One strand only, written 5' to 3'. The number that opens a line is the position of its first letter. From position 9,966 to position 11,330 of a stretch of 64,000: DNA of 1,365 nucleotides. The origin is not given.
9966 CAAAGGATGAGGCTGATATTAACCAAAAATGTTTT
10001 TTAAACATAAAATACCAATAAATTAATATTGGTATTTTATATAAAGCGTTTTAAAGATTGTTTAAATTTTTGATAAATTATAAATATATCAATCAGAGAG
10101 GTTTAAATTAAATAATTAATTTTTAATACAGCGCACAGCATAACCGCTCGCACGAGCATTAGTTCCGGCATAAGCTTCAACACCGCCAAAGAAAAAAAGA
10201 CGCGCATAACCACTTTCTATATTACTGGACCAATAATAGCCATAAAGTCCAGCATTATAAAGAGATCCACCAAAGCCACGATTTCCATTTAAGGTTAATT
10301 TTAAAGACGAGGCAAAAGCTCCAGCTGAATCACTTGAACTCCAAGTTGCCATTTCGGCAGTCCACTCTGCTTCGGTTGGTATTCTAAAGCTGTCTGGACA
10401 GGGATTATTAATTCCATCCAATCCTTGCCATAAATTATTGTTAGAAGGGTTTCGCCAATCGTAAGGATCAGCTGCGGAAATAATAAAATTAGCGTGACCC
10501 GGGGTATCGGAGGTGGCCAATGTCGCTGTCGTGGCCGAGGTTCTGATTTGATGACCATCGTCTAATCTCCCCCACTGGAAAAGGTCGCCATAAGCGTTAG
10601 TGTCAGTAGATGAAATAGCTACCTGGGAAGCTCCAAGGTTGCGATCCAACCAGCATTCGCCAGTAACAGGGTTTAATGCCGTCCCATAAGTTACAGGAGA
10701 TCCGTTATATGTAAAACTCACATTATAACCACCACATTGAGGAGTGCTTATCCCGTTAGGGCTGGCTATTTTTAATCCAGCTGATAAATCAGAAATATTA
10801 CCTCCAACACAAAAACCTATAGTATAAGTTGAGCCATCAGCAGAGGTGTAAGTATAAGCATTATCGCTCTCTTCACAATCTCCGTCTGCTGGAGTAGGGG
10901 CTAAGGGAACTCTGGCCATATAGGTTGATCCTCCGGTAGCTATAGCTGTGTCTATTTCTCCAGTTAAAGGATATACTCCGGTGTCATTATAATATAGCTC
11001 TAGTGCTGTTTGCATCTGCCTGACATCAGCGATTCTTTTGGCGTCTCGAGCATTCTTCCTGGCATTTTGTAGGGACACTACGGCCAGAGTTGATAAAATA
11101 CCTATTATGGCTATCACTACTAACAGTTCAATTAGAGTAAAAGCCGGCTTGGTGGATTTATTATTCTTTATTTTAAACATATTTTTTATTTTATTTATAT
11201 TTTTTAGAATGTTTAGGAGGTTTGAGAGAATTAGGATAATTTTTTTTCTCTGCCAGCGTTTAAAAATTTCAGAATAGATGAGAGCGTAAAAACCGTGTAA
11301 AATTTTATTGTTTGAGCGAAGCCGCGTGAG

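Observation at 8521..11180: ComEC channel paired with a pilin-like protein carrying a Fib_succ_major-type C-terminal domain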

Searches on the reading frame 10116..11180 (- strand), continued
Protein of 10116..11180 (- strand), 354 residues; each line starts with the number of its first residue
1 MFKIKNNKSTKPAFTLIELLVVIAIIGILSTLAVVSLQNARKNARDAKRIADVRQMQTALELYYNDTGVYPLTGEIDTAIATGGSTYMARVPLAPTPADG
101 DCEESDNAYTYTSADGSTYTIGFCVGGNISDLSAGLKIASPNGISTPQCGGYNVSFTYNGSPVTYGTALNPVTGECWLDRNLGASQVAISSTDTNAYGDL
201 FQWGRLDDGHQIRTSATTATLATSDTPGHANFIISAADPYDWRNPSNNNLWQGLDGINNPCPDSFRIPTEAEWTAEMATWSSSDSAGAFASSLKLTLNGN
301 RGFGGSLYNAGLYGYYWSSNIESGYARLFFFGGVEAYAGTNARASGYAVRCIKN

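Call 28: search_solved_structures(query=A1, max_evalue=0.01, show_alignments=1)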
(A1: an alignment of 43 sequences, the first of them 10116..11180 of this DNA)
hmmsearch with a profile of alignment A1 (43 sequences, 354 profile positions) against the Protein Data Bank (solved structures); distinct sequences matched with E-value up to 0.01: 28.
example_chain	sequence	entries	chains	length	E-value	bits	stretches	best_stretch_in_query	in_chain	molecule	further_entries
9egp_A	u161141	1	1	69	2.8e-16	63.2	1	1-68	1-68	Geopilin domain 1 protein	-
7tgg_A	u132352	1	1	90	6e-15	58.9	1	1-69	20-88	Geopilin domain 1 protein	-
5wda_A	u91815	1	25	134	5.9e-14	55.6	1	11-95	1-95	General secretion pathway protein G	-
2m7g_A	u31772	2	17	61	4.3e-13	52.8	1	11-69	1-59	Geopilin domain 1 protein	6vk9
6xxd_A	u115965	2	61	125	1.4e-12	51.1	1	11-78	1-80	PilA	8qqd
5kua_A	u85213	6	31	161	8.9e-10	41.9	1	11-95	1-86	pilin | Neisseria meningitidis PilE variant SB-GATDH | Neisseria meningitidis PilE, SB-DATDH variant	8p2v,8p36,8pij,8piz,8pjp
2hi2_A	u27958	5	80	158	1e-09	41.6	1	11-90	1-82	Fimbrial protein | PilA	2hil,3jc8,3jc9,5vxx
8tj2_C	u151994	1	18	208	1.8e-09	40.9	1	11-85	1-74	Type IV major pilin protein PilA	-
1ay2_A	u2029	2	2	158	2e-09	40.7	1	11-89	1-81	TYPE 4 PILIN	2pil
8p3b_A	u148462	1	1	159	2.8e-09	40.3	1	11-91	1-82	Fimbrial protein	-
8pfb_G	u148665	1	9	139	3.7e-09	39.8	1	11-75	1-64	Type IV pilin PilE1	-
8tum_e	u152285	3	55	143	4.9e-08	36.2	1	11-92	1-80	Type IV major pilin protein PilA | Pilin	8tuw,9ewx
8tob_GA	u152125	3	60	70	1.6e-07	34.4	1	12-63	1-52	Fimbrial protein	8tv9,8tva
1oqw_A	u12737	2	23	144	2.4e-07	33.9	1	11-61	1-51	Fimbrial protein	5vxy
9laa_A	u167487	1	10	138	7.1e-07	32.3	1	3-42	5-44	Type IV pilin protein PilA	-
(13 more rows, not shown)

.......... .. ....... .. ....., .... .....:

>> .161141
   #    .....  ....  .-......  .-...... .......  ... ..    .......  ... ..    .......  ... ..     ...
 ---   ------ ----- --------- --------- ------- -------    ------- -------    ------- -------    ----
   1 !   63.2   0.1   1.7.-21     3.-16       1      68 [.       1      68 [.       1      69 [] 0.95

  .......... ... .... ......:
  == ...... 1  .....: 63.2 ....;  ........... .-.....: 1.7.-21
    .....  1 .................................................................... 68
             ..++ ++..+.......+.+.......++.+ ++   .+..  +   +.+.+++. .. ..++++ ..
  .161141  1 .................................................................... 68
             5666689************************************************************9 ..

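Call 30: find_related_loci(query=A1, collection=genome_contigs, flank=10000)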
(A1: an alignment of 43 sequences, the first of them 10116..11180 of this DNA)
Query A1 (354 aa) in genome_contigs; peptide patterns used: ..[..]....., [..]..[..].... (x = any residue, [..] = any of these).
422 stretches matched a pattern; 384 encode a relative of the query (tblastn E <= 1e-3); the best 80 are kept; 78 distinct loci.
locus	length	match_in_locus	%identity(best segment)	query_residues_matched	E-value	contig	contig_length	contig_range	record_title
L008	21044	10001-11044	55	13-354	1e-122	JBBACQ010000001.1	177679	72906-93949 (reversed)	MAG: Patescibacteria group bacterium isolate SO_2017_LW1_52 NODE_19_length_177679_cov_1.702200_LW64-88_2017, whole genom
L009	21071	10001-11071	59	1-354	3e-122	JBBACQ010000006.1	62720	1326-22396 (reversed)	MAG: Patescibacteria group bacterium isolate SO_2017_LW1_52 NODE_219_length_62720_cov_1.628137_LW64-88_2017, whole genom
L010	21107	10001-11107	50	3-354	4e-112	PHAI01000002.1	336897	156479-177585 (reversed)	MAG: Candidatus Falkowbacteria bacterium HGW-Falkowbacteria-1 08E140C01_scaffold_54, whole genome shotgun sequence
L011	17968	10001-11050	50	11-353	1e-91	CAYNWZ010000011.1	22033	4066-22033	MAG TPA_asm: uncultured Gammaproteobacteria bacterium isolate binchicken_co20_421 genome assembly, contig: NODE_4725_len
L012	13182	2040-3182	44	2-354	2e-86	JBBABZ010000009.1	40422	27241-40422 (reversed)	MAG: Candidatus Paceibacterota bacterium isolate SO_2017_LW1_35 NODE_653_length_40422_cov_2.740911_LW64-88_2017, whole g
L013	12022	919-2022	46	8-354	1e-81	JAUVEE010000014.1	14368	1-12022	MAG: bacterium isolate CSMAG_315 CSMAG_315_k141_3088610_length_14368_cov_8.0000, whole genome shotgun sequence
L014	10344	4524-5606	42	14-354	8e-80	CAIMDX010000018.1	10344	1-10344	uncultured bacterium isolate AM_bin-0091 genome assembly, contig: bin-0091:18/81, whole genome shotgun sequence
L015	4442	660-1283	60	148-354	3e-78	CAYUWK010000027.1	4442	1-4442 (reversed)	MAG TPA_asm: uncultured Candidatus Saccharibacteria bacterium isolate binchicken_co181_470 genome assembly, contig: NODE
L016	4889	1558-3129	57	144-354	9e-75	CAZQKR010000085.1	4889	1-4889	MAG TPA_asm: uncultured Saprospiraceae bacterium isolate binchicken_co22_114 genome assembly, contig: NODE_16293_length_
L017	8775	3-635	59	143-354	2e-73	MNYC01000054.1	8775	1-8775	MAG: bacterium CG2_30_37_16 isolate CG2_30_37_16 cg2_3.0_scaffold_10494_c, whole genome shotgun sequence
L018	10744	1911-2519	58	151-354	3e-73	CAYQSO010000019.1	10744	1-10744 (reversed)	MAG TPA_asm: uncultured Candidatus Saccharibacteria bacterium isolate binchicken_co42_471 genome assembly, contig: NODE_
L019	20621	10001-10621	60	149-354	6e-74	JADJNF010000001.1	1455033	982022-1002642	MAG: Saprospiraceae bacterium isolate EsbW_18-Q3-R4-48_MAXAC.058_sub tig00000792-10-14560160, whole genome shotgun seque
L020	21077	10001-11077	44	1-354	5e-73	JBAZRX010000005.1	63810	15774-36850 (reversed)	MAG: Candidatus Paceibacterota bacterium isolate SO_2017_GW1_159 NODE_2526_length_63810_cov_1.228648_OW334_2017, whole g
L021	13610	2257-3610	58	148-354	2e-72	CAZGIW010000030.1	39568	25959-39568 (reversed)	MAG TPA_asm: uncultured Bacteroidales bacterium isolate SRP241326_co1_354 genome assembly, contig: NODE_1637_length_3956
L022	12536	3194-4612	58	149-354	4e-72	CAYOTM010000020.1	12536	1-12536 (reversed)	MAG TPA_asm: uncultured Gammaproteobacteria bacterium isolate SRP192927_co6_793 genome assembly, contig: NODE_12417_leng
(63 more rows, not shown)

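Call 33: predict_structure(alignment_id=A1)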
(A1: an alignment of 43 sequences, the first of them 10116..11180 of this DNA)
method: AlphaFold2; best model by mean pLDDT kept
length: 354 residues; sequences in the alignment: 43
mean_pLDDT: 88.4   pTM: 0.69
mean pLDDT of the five models: 88.4, 79.3, 77.5, 68.9, 67.2
residues with pLDDT >= 90: 212; 70-90: 121; 50-70: 14; < 50: 7
segments of 3 or more residues with pLDDT < 50: 1-3, 5-8
pLDDT, mean of each block of 10 residues (from residue 1): 47 77 92 87 92 96 96 88 91 89 81 90 88 88 85 85 92 94 96 96 77 85 85 88 87 73 91 97 97 96 93 95 91 96 94 92
secondary structure, 60 per line:
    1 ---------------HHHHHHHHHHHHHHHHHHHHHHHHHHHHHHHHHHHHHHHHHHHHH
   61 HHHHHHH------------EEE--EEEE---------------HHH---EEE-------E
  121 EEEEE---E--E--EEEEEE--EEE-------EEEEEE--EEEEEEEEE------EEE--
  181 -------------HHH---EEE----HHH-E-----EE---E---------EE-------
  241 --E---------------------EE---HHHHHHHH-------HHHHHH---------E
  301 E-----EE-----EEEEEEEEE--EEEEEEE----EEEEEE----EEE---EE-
elements in order: H16-67 E80-82 E85-88 E110-112 E120-125 E135-140 E143-145 E153-158 E161-169 E176-178 E200-202 H270-277 H285-290 E314-322 E325-331 E336-341 E346-348

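Call 38: fold_search(model_id=the predicted structure, library=pdb)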
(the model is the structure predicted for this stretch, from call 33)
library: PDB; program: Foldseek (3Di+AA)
matches with E <= 10: 119; with E <= 0.001: 0
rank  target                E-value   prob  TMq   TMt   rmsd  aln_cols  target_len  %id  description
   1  4lw9_A                8.7e-02  0.98  0.19  0.50   6.0       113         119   20  Crystal structure of Vibrio cholera major pseudopilin EpsG (released 2014-07-16)
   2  3gn9_A                9.2e-02  0.98  0.20  0.56   5.4       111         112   24  Crystal structure of the major pseudopilin from the type 2 secretion system of Vibrio vulnificus (released 2009-07-28)
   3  8q4e_A                1.1e-01  0.89  0.16  0.40   3.3        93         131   19  Structure of Legionella pneumophila Lcl C-terminal domain (released 2023-12-27)
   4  4d40_A                2.3e-01  0.91  0.16  0.57   7.1       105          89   16  High-Resolution Structure of a Type IV Pilin from Shewanella oneidensis (released 2015-04-29)
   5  5g2f_A                2.7e-01  0.82  0.16  0.53   5.9       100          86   18  Type IV-like competence pilin TTHA1222 from Thermus thermophilus (released 2016-09-14)
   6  6t8s_BBB              5.1e-01  0.80  0.16  0.38   4.9        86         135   21  Structure of the major Type IV pilin PilA1 from Clostridium difficile (released 2020-03-25)
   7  6t8s_AAA              5.4e-01  0.75  0.16  0.38   5.0        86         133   19  Structure of the major Type IV pilin PilA1 from Clostridium difficile (released 2020-03-25)
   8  4ogm_A                6.0e-01  0.60  0.16  0.12   6.8        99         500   19  MBP-fusion protein of PilA1 residues 26-159 (released 2015-01-14)
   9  6t8s_CCC              6.4e-01  0.72  0.16  0.39   4.9        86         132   21  Structure of the major Type IV pilin PilA1 from Clostridium difficile (released 2020-03-25)
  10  7qaj_F                8.0e-01  0.10  0.11  0.29  12.7       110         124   11  ZK002 with Anti-angiogenic and Anti-inflamamtory Properties (released 2023-06-14)
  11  4tsm_B                1.1e+00  0.54  0.16  0.11   4.9        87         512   20  MBP-fusion protein of PilA1 from C. difficile R20291 residues 26-166 (released 2015-01-14)
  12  1ukm_B                1.3e+00  0.11  0.14  0.36  11.3       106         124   13  Crystal structure of EMS16, an Antagonist of collagen receptor integrin alpha2beta1 (GPIa/IIa) (released 2003-11-04)
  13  7qaj_H                1.5e+00  0.06  0.11  0.29  12.7       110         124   10  ZK002 with Anti-angiogenic and Anti-inflamamtory Properties (released 2023-06-14)
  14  7qaj_B                1.6e+00  0.06  0.11  0.29  12.7       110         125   10  ZK002 with Anti-angiogenic and Anti-inflamamtory Properties (released 2023-06-14)
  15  4v1j                  2.2e+00  0.08  0.12  0.26  14.4       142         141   10  Structure of Neisseria meningitidis Major Pillin (released 2016-01-13)
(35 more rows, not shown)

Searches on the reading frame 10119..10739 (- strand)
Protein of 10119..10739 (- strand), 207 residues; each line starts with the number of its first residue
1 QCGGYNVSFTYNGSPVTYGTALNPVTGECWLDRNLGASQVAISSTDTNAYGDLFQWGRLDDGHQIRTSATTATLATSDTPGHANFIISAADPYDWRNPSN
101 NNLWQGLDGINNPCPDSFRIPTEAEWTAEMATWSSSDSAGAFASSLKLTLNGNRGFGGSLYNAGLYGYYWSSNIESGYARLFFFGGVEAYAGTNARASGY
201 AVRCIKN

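Call 78: search_protein_families(library=pfam, proteins=[window:10119-10739:-], max_evalue=10)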
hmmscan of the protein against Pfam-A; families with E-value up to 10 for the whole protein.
window:10119-10739:- (207 aa): 1 family
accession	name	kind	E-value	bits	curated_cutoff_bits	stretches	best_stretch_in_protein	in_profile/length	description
PF09603.15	Fib_succ_major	-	5.8e-08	33.6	33.9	1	29-206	7-187/187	Fibrobacter succinogenes major domain (Fib_succ_major)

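Call 93: predict_structure(alignment_id=A4)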
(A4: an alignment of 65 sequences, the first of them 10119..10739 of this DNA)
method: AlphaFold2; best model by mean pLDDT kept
length: 207 residues; sequences in the alignment: 65
mean_pLDDT: 96.7   pTM: 0.92
mean pLDDT of the five models: 96.7, 96.7, 96.0, 95.8, 95.1
residues with pLDDT >= 90: 198; 70-90: 8; 50-70: 1; < 50: 0
segments of 3 or more residues with pLDDT < 50: none
pLDDT, mean of each block of 10 residues (from residue 1): 90 97 97 98 98 98 98 98 97 96 88 97 98 98 98 98 98 96 98 98 97
secondary structure, 60 per line:
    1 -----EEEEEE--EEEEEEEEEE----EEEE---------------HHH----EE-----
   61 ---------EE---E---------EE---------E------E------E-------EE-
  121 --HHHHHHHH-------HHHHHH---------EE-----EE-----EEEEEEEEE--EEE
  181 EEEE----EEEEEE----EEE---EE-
elements in order: E6-11 E14-23 E28-31 H123-130 H138-143 E167-175 E178-184 E189-194 E199-201

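Call 95: fold_search(model_id=the predicted structure, library=pdb)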
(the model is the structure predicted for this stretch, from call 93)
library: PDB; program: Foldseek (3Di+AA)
matches with E <= 10: 105; with E <= 0.001: 0
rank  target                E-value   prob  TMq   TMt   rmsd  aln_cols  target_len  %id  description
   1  8q4e_A                7.9e-02  0.90  0.26  0.40   3.3        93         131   19  Structure of Legionella pneumophila Lcl C-terminal domain (released 2023-12-27)
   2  7qaj_F                7.3e-01  0.10  0.19  0.30  12.8       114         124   10  ZK002 with Anti-angiogenic and Anti-inflamamtory Properties (released 2023-06-14)
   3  7qaj_B                7.3e-01  0.10  0.19  0.29  12.8       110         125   11  ZK002 with Anti-angiogenic and Anti-inflamamtory Properties (released 2023-06-14)
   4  7qaj_H                9.2e-01  0.08  0.19  0.30  12.8       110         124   11  ZK002 with Anti-angiogenic and Anti-inflamamtory Properties (released 2023-06-14)
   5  1c3a_B                1.0e+00  0.11  0.22  0.33   6.4       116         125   10  CRYSTAL STRUCTURE OF FLAVOCETIN-A FROM THE HABU SNAKE VENOM, A NOVEL CYCLIC TETRAMER OF C-TYPE LECTIN-LIKE HETERODIMER (released 2000-03-06)
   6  1ukm_B                1.0e+00  0.10  0.21  0.33  12.2       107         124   13  Crystal structure of EMS16, an Antagonist of collagen receptor integrin alpha2beta1 (GPIa/IIa) (released 2003-11-04)
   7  1v7p_B                1.5e+00  0.05  0.17  0.26  15.2       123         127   14  Structure of EMS16-alpha2-I domain complex (released 2004-09-07)
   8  1v4l_B                1.7e+00  0.10  0.15  0.23   5.5        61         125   10  Crystal structure of a platelet agglutination factor isolated from the venom of Taiwan habu (Trimeresurus mucrosquamat (released 2003-12-02)
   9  3gpr_B                2.0e+00  0.25  0.18  0.28   2.5        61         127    6  Crystal structure of rhodocetin (released 2009-12-15)
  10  1ixx_B                2.0e+00  0.08  0.21  0.32   6.4       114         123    7  CRYSTAL STRUCTURE OF COAGULATION FACTORS IX/X-BINDING PROTEIN (IX/X-BP) FROM VENOM OF HABU SNAKE WITH A HETERODIMER OF (released 1998-05-06)
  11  8oks_A                2.3e+00  0.18  0.16  0.29   2.7        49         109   16  Crystal structure of Bdellovibrio bacteriovorus Bd2740 C-terminal domain (released 2023-10-25)
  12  5thp_B                2.3e+00  0.06  0.20  0.33  12.1       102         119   11  Rhodocetin in complex with the integrin alpha2-A domain (released 2017-08-02)
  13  4hxz_B                2.6e+00  0.03  0.09  0.07   8.0        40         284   12  Pyrrolopyrimidine inhibitors of dna gyrase b and topoisomerase iv, part i: structure guided discovery and optimization (released 2013-02-13)
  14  4mlo                  2.8e+00  0.01  0.07  0.06  11.7        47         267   13  1.65A resolution structure of ToxT from Vibrio cholerae (P21 Form) (released 2016-04-20)
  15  1jwi_B                3.5e+00  0.03  0.19  0.29   9.7       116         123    6  Crystal Structure of Bitiscetin, a von Willeband Factor-dependent Platelet Aggregation Inducer. (released 2001-11-28)
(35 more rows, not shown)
